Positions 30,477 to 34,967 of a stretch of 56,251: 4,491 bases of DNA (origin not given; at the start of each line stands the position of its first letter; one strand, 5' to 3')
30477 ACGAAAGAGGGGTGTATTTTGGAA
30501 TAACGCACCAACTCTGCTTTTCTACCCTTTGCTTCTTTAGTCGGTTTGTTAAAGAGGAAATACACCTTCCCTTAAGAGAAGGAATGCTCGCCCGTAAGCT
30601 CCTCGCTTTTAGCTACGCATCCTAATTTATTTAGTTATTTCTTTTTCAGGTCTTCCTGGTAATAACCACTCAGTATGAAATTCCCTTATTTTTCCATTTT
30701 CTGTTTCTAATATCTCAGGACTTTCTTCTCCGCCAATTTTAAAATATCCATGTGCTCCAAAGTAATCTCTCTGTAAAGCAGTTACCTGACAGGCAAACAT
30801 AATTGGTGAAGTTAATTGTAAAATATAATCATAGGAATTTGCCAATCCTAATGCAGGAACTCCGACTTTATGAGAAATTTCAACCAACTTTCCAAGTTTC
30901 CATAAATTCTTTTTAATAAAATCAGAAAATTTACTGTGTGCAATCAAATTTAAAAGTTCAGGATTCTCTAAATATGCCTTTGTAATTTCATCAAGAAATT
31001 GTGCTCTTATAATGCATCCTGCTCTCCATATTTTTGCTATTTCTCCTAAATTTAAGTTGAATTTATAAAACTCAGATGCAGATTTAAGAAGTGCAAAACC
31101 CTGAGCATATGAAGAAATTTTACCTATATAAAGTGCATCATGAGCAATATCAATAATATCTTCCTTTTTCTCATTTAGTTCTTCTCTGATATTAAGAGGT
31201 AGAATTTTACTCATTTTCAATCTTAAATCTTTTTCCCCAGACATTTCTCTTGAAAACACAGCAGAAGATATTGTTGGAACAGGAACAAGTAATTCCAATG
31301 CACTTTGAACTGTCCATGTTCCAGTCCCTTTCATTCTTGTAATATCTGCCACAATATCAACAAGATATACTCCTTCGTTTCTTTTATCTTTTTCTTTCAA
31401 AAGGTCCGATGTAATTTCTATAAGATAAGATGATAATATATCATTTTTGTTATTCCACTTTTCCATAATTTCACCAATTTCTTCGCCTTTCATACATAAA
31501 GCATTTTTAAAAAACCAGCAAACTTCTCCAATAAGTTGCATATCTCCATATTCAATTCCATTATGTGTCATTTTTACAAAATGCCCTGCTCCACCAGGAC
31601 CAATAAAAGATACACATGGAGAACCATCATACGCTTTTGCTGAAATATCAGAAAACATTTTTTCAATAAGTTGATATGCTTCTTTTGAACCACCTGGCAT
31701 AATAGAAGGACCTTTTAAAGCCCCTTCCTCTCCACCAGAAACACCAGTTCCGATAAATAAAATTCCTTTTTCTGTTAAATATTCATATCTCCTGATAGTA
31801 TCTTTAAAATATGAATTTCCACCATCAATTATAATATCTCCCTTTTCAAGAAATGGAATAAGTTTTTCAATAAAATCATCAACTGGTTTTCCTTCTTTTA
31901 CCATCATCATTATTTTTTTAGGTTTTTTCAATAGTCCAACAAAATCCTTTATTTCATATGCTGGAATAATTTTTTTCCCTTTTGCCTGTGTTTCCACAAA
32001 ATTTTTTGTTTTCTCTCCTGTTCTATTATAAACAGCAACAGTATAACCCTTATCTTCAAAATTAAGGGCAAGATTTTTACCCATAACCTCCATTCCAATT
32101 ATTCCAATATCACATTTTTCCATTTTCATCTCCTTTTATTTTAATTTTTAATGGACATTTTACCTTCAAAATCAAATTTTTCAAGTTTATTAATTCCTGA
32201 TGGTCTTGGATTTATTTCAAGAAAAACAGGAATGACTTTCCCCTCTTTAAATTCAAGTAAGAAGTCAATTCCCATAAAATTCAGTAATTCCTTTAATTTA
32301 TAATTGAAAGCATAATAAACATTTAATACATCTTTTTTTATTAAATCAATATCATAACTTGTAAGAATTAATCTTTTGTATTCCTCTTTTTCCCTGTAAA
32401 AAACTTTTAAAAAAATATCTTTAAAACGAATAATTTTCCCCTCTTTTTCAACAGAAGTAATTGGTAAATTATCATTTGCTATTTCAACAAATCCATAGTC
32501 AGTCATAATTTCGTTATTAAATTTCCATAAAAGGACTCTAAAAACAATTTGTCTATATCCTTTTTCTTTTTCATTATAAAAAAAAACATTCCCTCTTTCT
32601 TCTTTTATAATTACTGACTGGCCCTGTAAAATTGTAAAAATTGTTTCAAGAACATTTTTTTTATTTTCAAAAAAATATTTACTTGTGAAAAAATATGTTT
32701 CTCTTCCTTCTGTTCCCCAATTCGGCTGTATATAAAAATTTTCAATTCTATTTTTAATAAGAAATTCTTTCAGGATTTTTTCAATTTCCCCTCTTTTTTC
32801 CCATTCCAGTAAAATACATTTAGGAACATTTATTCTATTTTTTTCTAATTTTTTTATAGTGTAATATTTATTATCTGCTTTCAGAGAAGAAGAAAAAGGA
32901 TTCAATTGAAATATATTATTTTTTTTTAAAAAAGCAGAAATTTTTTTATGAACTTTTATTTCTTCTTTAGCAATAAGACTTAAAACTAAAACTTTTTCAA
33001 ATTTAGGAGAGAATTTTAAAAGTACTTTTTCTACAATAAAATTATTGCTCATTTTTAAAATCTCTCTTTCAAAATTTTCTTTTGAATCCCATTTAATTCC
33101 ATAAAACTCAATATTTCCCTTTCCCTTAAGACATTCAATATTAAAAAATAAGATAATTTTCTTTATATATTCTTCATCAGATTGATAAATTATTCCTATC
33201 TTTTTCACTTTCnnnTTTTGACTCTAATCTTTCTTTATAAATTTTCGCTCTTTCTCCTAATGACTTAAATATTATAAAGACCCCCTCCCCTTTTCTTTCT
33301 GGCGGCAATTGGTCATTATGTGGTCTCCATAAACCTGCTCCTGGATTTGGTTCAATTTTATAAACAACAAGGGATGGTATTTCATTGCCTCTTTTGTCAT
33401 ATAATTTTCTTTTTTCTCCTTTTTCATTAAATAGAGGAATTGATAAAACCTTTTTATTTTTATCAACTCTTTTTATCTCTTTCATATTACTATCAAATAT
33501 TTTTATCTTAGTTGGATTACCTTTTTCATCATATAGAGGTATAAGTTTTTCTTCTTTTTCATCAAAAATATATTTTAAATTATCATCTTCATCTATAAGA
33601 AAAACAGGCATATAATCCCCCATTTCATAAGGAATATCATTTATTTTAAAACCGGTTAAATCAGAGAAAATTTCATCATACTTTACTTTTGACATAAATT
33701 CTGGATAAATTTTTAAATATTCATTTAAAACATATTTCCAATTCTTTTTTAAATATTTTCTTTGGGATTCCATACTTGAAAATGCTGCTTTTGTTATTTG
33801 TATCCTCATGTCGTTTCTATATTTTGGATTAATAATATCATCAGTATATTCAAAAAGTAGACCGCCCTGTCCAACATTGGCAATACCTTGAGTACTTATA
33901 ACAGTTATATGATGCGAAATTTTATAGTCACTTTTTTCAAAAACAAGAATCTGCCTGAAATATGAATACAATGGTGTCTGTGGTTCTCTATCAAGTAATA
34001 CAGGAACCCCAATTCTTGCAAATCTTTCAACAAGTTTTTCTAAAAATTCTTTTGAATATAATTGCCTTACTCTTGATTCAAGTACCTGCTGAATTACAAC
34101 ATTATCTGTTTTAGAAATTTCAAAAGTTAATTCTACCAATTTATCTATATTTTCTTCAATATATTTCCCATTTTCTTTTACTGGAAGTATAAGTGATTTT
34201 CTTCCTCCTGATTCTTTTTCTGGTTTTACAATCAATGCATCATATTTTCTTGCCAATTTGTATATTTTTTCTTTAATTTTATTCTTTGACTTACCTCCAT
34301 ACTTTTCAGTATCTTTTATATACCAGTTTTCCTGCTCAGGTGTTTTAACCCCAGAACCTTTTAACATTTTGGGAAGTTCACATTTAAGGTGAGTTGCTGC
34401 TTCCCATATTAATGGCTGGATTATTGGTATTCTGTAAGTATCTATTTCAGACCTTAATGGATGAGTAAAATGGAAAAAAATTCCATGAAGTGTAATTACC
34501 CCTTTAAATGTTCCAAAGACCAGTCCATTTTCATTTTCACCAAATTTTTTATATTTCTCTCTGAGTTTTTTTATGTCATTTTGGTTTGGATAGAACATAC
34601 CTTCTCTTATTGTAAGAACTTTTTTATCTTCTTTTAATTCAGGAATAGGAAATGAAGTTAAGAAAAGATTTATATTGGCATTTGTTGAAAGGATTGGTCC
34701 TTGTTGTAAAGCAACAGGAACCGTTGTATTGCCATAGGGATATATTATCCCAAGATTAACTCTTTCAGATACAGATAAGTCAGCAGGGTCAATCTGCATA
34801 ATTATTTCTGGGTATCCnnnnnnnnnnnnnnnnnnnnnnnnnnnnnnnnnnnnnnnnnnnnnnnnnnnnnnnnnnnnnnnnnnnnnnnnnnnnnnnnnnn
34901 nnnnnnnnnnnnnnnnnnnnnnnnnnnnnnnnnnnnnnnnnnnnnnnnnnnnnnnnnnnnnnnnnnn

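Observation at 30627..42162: Five-gene translationally coupled operon around the giant protein (SDR, GHMP kinase, giant, ATP-grasp, gnd)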

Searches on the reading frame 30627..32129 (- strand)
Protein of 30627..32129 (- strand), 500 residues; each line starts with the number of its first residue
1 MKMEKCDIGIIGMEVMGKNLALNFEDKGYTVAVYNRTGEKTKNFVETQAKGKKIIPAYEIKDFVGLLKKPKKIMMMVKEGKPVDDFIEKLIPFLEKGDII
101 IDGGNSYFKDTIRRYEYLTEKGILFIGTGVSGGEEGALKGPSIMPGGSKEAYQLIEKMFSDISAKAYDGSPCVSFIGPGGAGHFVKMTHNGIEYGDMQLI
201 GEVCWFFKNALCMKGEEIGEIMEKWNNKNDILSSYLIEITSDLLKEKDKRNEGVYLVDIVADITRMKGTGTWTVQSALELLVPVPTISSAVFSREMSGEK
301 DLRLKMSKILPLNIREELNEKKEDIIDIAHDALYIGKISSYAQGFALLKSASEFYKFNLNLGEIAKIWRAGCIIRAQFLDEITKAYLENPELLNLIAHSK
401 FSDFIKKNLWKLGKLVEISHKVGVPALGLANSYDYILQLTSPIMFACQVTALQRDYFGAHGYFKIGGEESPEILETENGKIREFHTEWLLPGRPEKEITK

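Call 4: search_protein_families(library=pfam, proteins=[window:30627-32129:-], max_evalue=0.01)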
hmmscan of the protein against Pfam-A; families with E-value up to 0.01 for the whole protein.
window:30627-32129:- (500 aa): 3 families
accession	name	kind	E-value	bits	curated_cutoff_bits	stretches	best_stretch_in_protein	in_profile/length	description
PF00393.24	6PGD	-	4e-93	312.4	27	1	182-468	1-283/290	6-phosphogluconate dehydrogenase, C-terminal domain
PF03446.21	NAD_binding_2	-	3.8e-48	164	21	1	7-166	1-156/161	NAD binding domain of 6-phosphogluconate dehydrogenase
PF01488.26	Shikimate_DH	-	0.0026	18.3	24.3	1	3-54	10-63/138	Shikimate / quinate 5-dehydrogenase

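Call 5: search_protein_families(library=ncbifam, proteins=[window:30627-32129:-], max_evalue=0.01)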
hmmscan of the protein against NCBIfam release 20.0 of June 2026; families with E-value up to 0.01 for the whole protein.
window:30627-32129:- (500 aa): 9 families
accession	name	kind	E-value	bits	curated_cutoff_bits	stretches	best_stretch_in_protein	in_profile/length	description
NF006765.0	PRK09287.1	equivalog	1.6e-178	594.4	413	1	4-467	2-459/476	NADP-dependent phosphogluconate dehydrogenase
TIGR00873.1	gnd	equivalog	1.8e-177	590.8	426.7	1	7-489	1-466/467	decarboxylating NADP(+)-dependent phosphogluconate dehydrogenase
NF007161.0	PRK09599.1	subfamily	5.6e-79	265.5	271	2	7-301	2-279/302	NADP-dependent phosphogluconate dehydrogenase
TIGR00872.1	gnd_rel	equivalog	1.3e-69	234.8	297.2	2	8-302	3-277/299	phosphogluconate dehydrogenase (NAD(+)-dependent, decarboxylating)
NF008592.0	PRK11559.1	equivalog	3.7e-13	49.4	397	1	6-188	3-174/296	2-hydroxy-3-oxopropionate reductase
TIGR01505.1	tartro_sem_red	equivalog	4.8e-09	35.9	340.75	1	8-192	2-175/291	2-hydroxy-3-oxopropionate reductase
TIGR01692.1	HIBADH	equivalog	2.5e-07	30.3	291.6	1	11-190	2-170/288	3-hydroxyisobutyrate dehydrogenase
NF043037.1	ThreonDh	equivalog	1.9e-06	27.5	350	1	6-168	3-161/297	L-threonate dehydrogenase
NF011633.0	PRK15059.1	equivalog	0.00087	18.5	451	1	8-165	3-154/292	2-hydroxy-3-oxopropionate reductase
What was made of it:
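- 30627..32129 (-): gnd, decarboxylating 6-phosphogluconate dehydrogenase. The likely start is ATG 32123. A sub-lineage-specific add-on. TIGR00873, 590.8 bits (cut-off 426.7) (call 5).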

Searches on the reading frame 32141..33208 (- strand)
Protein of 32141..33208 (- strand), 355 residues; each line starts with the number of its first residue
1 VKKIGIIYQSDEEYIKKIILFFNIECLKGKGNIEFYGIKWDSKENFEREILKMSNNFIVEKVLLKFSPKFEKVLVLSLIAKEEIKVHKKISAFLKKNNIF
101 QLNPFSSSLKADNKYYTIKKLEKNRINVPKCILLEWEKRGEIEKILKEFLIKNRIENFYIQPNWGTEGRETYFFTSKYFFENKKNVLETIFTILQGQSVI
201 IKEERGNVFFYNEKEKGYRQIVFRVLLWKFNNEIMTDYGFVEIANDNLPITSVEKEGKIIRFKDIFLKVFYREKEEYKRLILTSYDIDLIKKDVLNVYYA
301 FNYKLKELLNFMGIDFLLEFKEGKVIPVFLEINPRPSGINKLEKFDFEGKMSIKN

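Call 4: search_protein_families(library=pfam, proteins=[window:32141-33208:-], max_evalue=0.01)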
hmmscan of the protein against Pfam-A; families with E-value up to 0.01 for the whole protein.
window:32141-33208:- (355 aa): 2 families
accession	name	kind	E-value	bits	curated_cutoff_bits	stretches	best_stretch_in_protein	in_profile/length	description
PF02655.19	ATP-grasp_3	-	5.3e-06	27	23.2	0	291-338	116-159/160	ATP-grasp domain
PF14398.11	ATPgrasp_YheCD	-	7.2e-05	22.6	26.8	1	213-337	116-228/255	YheC/D like ATP-grasp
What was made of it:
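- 32141..33208 (-): Dedicated ATP-grasp partner, 355 aa. This is the short form; most homologues are 470-540 aa. Part of the conserved core. Pfam ATP-grasp_3, 27 bits (cut-off 23.2) (call 4).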

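Call 5: search_protein_families(library=ncbifam, proteins=[window:32141-33208:-], max_evalue=0.01)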
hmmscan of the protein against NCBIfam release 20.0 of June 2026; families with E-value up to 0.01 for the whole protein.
window:32141-33208:- (355 aa): 2 families
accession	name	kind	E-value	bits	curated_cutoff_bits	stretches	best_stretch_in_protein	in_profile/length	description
NF040720.1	MptN_Meth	equivalog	0.00068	18.8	350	0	94-188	82-165/291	tetrahydromethanopterin:alpha-L-glutamate ligase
TIGR00768.1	rimK_fam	subfamily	0.00098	18.6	143.4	0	87-135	61-109/276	RimK family alpha-L-glutamate ligase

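Call 37: search_solved_structures(query=window:32141-33208:-, max_evalue=1)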
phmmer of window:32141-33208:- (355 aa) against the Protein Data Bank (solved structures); distinct sequences matched with E-value up to 1: 0.

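Call 43: search_solved_structures(query=A4, max_evalue=10, show_alignments=2)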
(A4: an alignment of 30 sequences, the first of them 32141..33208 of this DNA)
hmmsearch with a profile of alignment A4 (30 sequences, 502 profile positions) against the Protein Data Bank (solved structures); distinct sequences matched with E-value up to 10: 19.
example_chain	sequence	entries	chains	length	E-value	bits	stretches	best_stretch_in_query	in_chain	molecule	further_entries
4egj_A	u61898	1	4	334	9e-05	24.5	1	244-312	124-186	D-alanine--D-alanine ligase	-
5nrh_A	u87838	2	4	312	0.00037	22.4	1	244-332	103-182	D-alanine--D-alanine ligase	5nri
4egq_A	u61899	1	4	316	0.00039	22.4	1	244-332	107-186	D-alanine--D-alanine ligase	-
4eg0_A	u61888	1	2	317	0.0015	20.5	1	244-327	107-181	D-alanine--D-alanine ligase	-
3vpd_A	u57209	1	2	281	0.0015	20.4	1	223-311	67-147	Ribosomal protein S6 modification protein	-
1uc8_A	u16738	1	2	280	0.006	18.4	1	223-303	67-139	lysine biosynthesis enzyme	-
8evy_B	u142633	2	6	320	0.01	17.7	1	238-278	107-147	D-alanine--D-alanine ligase B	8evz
1uc9_A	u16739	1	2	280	0.01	17.7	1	223-301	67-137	lysine biosynthesis enzyme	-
4fu0_A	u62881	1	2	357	0.1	14.4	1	238-299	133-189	D-alanine--D-alanine ligase 7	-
4zqi_A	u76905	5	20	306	0.11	14.3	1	238-333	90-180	D-alanine--D-alanine ligase | D-alanine-D-alanine ligase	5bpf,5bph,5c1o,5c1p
3v4z_A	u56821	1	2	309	0.11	14.3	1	238-333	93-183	D-alanine--D-alanine ligase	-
3vpb_A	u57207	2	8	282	0.13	14.1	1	222-266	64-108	Putative acetylornithine deacetylase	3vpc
3r23_A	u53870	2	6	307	0.2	13.4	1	238-328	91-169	D-alanine--D-alanine ligase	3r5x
3ln7_A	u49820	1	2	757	0.56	12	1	243-331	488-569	Glutathione biosynthesis bifunctional protein gshAB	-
5d8d_A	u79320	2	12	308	0.93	11.2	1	239-332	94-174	D-alanine--D-alanine ligase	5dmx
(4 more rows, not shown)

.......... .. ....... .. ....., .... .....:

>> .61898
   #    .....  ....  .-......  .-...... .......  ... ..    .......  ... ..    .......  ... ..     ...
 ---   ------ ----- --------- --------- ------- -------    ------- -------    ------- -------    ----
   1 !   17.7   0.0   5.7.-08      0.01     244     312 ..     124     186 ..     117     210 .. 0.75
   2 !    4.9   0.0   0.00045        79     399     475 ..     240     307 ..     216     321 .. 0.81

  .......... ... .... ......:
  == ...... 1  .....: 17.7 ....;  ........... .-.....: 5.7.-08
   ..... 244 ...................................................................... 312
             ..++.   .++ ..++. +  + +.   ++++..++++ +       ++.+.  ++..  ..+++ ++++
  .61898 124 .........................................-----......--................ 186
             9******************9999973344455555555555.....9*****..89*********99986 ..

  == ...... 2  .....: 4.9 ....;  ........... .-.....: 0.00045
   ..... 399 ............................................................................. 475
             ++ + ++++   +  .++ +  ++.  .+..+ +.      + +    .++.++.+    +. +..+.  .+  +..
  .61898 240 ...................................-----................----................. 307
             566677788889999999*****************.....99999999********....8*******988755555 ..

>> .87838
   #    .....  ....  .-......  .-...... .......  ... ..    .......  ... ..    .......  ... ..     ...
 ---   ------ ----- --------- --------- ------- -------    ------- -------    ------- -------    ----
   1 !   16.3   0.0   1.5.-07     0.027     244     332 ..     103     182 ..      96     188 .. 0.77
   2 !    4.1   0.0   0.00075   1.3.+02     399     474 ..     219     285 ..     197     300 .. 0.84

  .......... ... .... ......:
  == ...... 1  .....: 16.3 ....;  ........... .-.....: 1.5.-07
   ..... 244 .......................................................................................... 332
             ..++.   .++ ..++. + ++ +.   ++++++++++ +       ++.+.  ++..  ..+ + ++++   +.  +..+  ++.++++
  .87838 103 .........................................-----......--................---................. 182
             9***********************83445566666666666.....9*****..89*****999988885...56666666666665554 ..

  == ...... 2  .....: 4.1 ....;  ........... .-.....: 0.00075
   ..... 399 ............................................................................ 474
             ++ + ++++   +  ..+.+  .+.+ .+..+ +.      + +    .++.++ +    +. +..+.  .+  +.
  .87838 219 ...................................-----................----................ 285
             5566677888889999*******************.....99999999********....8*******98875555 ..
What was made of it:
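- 32141..33208 (-): Profile against PDB: D-Ala-D-Ala ligase, RimK and LysX, best 9e-05 (call 43).
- On ATP-grasp superfamily, for the 355-aa partner: The PDB profile search finds D-Ala-D-Ala ligase at 9e-05 (call 43).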

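Call 57: search_protein_families(library=padloc, proteins=[window:32141-33208:-], max_evalue=0.01)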
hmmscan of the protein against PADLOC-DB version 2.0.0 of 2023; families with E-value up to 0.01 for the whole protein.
window:32141-33208:- (355 aa): 0 families
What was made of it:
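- Tried and rejected: PADLOC gave no hit for the giant, the partner or the kinase (call 57).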

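Call 102: find_homologous_proteins(query=A4, max_evalue=0.001)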
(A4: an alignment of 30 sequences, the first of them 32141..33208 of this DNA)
Query A4 (30 sequences) (355 aa, profile of the alignment): 20 proteins with E <= 0.001 among 8000 candidates.
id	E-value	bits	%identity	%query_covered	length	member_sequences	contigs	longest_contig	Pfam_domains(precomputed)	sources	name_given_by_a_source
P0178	1.5e-158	547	23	81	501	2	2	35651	-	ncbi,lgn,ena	-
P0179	7.0e-158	544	22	87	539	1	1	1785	-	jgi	jgi:hypothetical protein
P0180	8.1e-152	524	27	72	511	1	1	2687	-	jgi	jgi:hypothetical protein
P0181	1.2e-142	494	27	75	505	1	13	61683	-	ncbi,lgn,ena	-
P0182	4.6e-135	469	24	78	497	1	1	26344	PF14398.12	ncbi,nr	ncbi:MAG: hypothetical protein PHE55_03885 [Methylococcaceae bacterium]|nr:hypothetical protein [Met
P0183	1.9e-124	434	19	74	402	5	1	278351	-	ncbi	-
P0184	1.0e-121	425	20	74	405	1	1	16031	-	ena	-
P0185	7.6e-110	386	99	100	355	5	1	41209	PF02655.20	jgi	-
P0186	2.1e-104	368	43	97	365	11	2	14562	-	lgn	-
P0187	2.9e-103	364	38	97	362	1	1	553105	-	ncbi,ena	-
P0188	1.8e-94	335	52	98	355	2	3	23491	-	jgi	-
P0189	3.0e-94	335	46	97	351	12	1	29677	-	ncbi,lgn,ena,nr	ncbi:hypothetical protein J7K19_08995 [bacterium]|nr:hypothetical protein [bacterium]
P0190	2.5e-92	328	53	97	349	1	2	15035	-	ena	-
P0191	5.7e-92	327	51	96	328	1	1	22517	-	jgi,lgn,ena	-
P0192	1.6e-89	319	53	97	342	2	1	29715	PF02655.20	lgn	-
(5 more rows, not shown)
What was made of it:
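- The partner family is small, and several members come from contigs whose lengths equal those of giant-bearing contigs (call 102).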

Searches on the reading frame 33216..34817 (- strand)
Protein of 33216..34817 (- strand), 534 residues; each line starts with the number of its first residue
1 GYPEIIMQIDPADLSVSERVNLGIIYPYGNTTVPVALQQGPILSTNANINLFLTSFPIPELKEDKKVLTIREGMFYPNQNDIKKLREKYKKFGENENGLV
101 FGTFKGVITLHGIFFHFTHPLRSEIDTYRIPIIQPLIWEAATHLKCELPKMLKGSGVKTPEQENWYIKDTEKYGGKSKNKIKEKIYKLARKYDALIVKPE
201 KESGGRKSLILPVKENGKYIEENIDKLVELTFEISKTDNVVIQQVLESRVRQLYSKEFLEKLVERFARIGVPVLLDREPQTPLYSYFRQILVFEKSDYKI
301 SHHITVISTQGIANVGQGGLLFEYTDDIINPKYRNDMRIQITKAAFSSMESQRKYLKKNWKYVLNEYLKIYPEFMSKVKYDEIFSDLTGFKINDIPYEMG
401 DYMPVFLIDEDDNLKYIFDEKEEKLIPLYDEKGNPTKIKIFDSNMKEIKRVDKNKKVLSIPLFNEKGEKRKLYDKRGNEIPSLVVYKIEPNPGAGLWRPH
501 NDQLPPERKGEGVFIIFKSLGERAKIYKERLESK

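Call 60: search_protein_families(library=pfam, proteins=[window:33216-34817:-], max_evalue=10)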
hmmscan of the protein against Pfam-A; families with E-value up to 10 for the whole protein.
window:33216-34817:- (534 aa): 2 families
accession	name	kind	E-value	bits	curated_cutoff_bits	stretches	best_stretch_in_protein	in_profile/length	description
PF02955.21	GSH-S_ATP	-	0.086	12.7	23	1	182-247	21-79/175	Prokaryotic glutathione synthetase, ATP-grasp domain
PF14397.11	ATPgrasp_ST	-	0.11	12.2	31.4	1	171-247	38-121/278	Sugar-transfer associated ATP-grasp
